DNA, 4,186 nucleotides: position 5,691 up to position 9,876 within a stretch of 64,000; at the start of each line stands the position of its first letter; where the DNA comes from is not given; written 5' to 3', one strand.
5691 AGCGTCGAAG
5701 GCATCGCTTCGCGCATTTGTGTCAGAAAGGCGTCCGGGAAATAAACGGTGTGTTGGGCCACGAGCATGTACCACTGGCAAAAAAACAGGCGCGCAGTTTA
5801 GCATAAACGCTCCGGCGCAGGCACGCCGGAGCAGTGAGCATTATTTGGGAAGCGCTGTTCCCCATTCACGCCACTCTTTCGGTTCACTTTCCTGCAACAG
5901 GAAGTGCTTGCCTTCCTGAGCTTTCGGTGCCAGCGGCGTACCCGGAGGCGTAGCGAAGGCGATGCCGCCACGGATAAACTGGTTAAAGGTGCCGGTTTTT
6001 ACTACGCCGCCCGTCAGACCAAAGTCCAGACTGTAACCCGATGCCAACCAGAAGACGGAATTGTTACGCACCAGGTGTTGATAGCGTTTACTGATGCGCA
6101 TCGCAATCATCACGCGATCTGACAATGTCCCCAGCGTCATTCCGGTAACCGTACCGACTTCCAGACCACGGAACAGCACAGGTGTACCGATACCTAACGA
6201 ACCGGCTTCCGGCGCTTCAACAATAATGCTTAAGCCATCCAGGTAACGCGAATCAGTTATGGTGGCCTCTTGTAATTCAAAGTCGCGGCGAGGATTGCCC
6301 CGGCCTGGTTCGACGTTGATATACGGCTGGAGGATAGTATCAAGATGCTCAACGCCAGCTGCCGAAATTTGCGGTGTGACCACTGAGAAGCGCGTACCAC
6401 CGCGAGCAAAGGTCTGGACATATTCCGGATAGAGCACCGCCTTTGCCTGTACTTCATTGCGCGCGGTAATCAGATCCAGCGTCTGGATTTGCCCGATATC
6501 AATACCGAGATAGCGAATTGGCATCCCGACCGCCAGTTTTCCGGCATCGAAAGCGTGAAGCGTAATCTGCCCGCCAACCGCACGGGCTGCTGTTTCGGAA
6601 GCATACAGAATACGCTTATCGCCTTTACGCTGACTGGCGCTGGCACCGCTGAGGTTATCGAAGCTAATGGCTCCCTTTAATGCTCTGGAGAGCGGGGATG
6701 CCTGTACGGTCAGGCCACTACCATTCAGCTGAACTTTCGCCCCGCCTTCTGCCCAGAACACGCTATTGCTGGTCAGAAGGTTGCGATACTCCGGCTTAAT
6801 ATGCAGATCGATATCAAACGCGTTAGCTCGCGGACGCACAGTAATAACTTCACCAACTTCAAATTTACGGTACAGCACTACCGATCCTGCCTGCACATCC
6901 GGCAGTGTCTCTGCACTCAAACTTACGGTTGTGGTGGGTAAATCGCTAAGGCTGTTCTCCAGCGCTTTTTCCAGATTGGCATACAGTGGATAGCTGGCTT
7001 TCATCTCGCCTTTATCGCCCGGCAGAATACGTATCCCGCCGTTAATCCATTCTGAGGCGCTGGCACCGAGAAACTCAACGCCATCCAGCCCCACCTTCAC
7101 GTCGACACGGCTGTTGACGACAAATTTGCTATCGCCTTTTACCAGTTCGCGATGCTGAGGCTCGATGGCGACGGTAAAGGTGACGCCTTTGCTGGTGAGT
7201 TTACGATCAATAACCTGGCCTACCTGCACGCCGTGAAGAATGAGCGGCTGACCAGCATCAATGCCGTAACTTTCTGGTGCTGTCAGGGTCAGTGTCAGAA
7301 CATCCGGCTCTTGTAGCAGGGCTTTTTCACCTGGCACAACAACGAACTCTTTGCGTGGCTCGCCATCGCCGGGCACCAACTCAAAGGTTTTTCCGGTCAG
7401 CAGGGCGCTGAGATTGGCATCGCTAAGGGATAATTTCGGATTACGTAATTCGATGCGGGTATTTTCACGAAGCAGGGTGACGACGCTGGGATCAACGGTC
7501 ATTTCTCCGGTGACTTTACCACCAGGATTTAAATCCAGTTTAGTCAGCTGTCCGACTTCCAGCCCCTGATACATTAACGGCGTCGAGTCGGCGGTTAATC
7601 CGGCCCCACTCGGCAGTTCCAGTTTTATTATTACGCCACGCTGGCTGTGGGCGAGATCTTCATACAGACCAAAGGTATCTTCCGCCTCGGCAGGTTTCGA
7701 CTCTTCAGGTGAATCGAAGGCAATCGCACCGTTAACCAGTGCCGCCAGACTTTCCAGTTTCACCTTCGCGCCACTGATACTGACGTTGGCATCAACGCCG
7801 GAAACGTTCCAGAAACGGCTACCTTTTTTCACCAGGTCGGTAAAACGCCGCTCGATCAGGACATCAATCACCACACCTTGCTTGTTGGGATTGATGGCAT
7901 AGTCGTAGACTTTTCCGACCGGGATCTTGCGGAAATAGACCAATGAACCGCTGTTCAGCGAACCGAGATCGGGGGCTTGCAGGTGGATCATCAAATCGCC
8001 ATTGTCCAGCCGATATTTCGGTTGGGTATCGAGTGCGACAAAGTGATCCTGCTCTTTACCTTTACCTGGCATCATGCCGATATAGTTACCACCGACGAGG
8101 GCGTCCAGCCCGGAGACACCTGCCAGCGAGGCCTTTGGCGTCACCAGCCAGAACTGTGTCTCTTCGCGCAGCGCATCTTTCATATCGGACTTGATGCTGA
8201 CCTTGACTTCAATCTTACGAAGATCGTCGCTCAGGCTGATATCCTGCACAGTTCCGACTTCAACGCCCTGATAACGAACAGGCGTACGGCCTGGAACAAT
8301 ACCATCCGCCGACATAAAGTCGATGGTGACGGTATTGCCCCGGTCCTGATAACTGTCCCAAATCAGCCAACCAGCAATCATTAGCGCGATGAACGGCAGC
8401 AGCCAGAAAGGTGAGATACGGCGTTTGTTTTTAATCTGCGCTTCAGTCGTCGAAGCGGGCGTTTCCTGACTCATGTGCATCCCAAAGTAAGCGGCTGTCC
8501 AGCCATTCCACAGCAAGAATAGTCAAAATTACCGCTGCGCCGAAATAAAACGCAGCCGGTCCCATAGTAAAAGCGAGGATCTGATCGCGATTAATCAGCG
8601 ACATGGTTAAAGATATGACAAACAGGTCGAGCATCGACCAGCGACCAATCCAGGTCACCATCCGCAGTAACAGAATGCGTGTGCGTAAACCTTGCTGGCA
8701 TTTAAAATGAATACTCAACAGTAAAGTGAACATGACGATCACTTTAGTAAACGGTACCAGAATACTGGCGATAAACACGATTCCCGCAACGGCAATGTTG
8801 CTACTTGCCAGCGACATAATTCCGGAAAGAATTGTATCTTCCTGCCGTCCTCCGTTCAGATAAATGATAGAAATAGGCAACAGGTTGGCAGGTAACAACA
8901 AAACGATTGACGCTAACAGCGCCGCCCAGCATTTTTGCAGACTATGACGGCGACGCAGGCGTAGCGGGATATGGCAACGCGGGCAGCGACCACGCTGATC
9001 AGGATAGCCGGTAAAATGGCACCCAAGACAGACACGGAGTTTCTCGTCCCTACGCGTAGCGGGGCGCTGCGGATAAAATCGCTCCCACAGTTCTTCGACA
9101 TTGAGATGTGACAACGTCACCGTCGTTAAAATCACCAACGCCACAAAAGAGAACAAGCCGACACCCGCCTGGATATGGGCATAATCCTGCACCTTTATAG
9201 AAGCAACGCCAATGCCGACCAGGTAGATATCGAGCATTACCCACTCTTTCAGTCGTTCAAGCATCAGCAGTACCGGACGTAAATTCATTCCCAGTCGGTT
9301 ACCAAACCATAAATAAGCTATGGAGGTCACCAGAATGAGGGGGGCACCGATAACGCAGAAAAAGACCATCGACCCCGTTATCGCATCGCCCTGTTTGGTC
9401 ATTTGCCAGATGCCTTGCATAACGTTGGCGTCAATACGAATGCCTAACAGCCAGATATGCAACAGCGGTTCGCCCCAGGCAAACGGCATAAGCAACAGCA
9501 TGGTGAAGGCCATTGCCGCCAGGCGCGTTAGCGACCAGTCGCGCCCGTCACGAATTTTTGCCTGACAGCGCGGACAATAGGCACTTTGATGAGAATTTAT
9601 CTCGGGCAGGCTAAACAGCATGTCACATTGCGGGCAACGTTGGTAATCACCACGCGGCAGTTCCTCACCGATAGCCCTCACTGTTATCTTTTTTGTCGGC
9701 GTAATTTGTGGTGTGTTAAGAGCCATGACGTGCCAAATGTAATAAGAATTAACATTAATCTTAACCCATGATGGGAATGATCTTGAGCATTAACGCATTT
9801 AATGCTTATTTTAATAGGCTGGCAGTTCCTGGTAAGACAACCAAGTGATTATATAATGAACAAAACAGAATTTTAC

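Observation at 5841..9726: letA-letB: 32-nt out-of-frame overlap coupling a PqiA-type membrane protein to a giant multi-MCE tunnel protein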

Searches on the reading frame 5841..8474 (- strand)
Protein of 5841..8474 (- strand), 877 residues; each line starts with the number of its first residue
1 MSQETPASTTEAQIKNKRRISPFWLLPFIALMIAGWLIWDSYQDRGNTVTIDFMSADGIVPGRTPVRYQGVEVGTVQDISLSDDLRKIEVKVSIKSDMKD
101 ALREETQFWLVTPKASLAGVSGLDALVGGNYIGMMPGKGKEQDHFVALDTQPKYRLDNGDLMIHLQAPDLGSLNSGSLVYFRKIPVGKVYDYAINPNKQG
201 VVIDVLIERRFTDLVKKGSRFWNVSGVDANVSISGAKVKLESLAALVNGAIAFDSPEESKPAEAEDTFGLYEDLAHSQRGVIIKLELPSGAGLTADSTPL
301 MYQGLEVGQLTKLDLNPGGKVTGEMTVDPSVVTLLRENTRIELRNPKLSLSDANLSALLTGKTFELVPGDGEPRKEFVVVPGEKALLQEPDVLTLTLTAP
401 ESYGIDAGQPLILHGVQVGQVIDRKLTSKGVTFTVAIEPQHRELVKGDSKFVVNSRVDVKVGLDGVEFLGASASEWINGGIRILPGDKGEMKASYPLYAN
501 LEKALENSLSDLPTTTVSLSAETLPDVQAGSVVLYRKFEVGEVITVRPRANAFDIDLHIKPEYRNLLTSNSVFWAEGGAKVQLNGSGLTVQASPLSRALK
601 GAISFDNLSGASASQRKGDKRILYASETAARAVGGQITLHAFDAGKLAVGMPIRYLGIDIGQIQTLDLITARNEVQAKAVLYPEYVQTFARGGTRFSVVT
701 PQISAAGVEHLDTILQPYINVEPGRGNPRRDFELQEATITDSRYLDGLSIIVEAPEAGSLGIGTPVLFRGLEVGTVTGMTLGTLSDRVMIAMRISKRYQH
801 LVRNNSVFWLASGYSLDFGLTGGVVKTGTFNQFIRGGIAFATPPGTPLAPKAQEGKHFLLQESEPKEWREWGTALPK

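Call 8: search_solved_structures(query=window:5844-8474:-)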
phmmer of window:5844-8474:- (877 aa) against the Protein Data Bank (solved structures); distinct sequences matched with E-value up to 0.001: 7.
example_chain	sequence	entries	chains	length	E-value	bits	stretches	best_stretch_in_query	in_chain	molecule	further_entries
9n8w_B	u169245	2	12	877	0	1950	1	1-877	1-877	Intermembrane transport protein YebT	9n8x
6v0c_A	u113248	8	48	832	0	1843.2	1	46-877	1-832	Intermembrane transport protein YebT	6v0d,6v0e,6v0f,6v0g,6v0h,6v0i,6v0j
7see_A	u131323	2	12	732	0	1562.9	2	43-634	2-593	MCE family protein, Intermembrane transport protein YebT chimera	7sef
6kz3_A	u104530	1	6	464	0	1012.9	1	46-509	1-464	Intermembrane transport protein YebT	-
6kz4_E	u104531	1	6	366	2.1e-241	806.7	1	512-877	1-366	Intermembrane transport protein YebT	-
6vci_C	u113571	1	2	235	1.3e-143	483.2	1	159-384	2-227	Lipophilic envelope-spanning tunnel protein LetB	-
5uvn_A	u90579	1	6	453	3.6e-37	131.1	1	45-274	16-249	Paraquat-inducible protein B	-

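Call 11: profile_search(protein=window:5841-8474:-)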
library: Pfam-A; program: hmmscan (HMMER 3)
A. the first sequence (877 residues): domains with independent E <= 10: 8; with E <= 0.001: 7
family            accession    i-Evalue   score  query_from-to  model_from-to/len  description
MlaD              PF02470.25    4.7e-19    68.9      45-137         1-81/81  MlaD protein
MlaD              PF02470.25    2.3e-12    47.4     636-724         4-81/81  MlaD protein
MlaD              PF02470.25    9.7e-11    42.2     747-808         2-63/81  MlaD protein
MlaD              PF02470.25    9.2e-10    39.1     280-353         2-74/81  MlaD protein
MlaD              PF02470.25    6.9e-08    33.1     163-220         5-62/81  MlaD protein
MlaD              PF02470.25    4.8e-07    30.4     394-455         4-67/81  MlaD protein
MlaD              PF02470.25    0.00015    22.4     514-589         2-71/81  MlaD protein
Prophage_tail     PF06605.17      0.085    13.0     500-571       163-231/250  Prophage endopeptidase tail

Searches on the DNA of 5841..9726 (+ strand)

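Call 4: search_dna_similar(query=window:5841-9726:+, collection=ecoli_genomes, mode=near, max_rows=8)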
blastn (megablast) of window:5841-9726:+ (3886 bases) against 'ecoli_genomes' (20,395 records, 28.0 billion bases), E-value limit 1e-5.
Records with a match: 5424; places in all: 5425; records where one place covers at least 80% of the query: 5423.
Genomes with a match: 5424 of 5426; with a place that covers at least 80% of the query: 5423. Places per genome that has any: lowest 1, median 1, highest 2. On chromosomes: 5424 places; on plasmids: 1.
Best place of each record, by identity: 95-99% 5424.
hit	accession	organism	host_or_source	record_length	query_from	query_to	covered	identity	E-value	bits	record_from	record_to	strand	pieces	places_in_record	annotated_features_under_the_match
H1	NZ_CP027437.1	Escherichia coli strain 2012C-4221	missing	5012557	1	3886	100%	98.8%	0e+0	6927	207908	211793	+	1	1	yebT: lipid-binding membrane homeostasis protein YebT | yebS: membrane integrity lipid transport subunit YebS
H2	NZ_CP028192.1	Escherichia coli strain CFSAN018748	tissue and/or biological fluid swine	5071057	1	3886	100%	98.7%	0e+0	6905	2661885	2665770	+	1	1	yebT: lipid-binding membrane homeostasis protein YebT | yebS: membrane integrity lipid transport subunit YebS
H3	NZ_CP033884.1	Escherichia coli strain 50579417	Homo sapiens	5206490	1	3886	100%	98.6%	0e+0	6883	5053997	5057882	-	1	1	yebT: lipid-binding membrane homeostasis protein YebT | yebS: membrane integrity lipid transport subunit YebS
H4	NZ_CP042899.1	Escherichia coli strain CFSAN061763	missing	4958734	1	3886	100%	98.6%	0e+0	6883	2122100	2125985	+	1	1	yebT: lipid-binding membrane homeostasis protein YebT | yebS: membrane integrity lipid transport subunit YebS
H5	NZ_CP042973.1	Escherichia coli strain CFSAN061768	missing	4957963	1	3886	100%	98.6%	0e+0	6883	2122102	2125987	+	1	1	yebT: lipid-binding membrane homeostasis protein YebT | yebS: membrane integrity lipid transport subunit YebS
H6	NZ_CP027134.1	Escherichia coli strain AR_0372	missing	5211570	1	3886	100%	98.6%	0e+0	6883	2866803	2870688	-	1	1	yebT: lipid-binding membrane homeostasis protein YebT | yebS: membrane integrity lipid transport subunit YebS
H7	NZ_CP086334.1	Escherichia coli strain EBJ003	Homo sapiens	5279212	1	3886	100%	98.6%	0e+0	6883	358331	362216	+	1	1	yebT: lipid-binding membrane homeostasis protein YebT | yebS: membrane integrity lipid transport subunit YebS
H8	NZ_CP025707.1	Escherichia coli strain YDC107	Homo sapiens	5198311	1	3886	100%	98.6%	0e+0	6883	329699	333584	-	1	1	yebT: lipid-binding membrane homeostasis protein YebT | yebS: membrane integrity lipid transport subunit YebS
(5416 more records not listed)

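Call 9: get_annotated_region(hit=H1, flank=3000)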
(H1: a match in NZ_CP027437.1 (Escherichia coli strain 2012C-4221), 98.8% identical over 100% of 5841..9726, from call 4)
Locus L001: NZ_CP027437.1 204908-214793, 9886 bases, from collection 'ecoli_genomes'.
description: Escherichia coli strain 2012C-4221 chromosome, complete genome
organism: Escherichia coli strain 2012C-4221 (NCBI taxid 562)
replicon: chromosome; assembly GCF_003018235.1
host: missing; source: missing; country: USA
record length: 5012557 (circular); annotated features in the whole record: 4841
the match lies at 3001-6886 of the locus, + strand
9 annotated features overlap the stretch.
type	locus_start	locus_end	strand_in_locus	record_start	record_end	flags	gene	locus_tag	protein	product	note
CDS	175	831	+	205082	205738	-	pphA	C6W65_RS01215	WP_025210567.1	protein-serine/threonine phosphatase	-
CDS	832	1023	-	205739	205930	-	yebW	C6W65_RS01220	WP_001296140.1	YebW family protein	-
CDS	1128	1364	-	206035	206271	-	yebV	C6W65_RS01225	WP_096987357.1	DUF1480 family protein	-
CDS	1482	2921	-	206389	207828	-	rsmF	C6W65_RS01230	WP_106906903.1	16S rRNA (cytosine(1407)-C(5))-methyltransferase RsmF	-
CDS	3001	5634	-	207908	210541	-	yebT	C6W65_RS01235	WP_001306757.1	lipid-binding membrane homeostasis protein YebT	-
CDS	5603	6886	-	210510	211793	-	yebS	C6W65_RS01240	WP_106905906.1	membrane integrity lipid transport subunit YebS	-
CDS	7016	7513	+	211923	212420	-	msrC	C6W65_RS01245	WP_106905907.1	L-methionine (R)-S-oxide reductase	-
CDS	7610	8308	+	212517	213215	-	proQ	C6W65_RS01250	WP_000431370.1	RNA chaperone ProQ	-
CDS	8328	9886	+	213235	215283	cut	prc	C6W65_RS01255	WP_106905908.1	carboxy terminal-processing peptidase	-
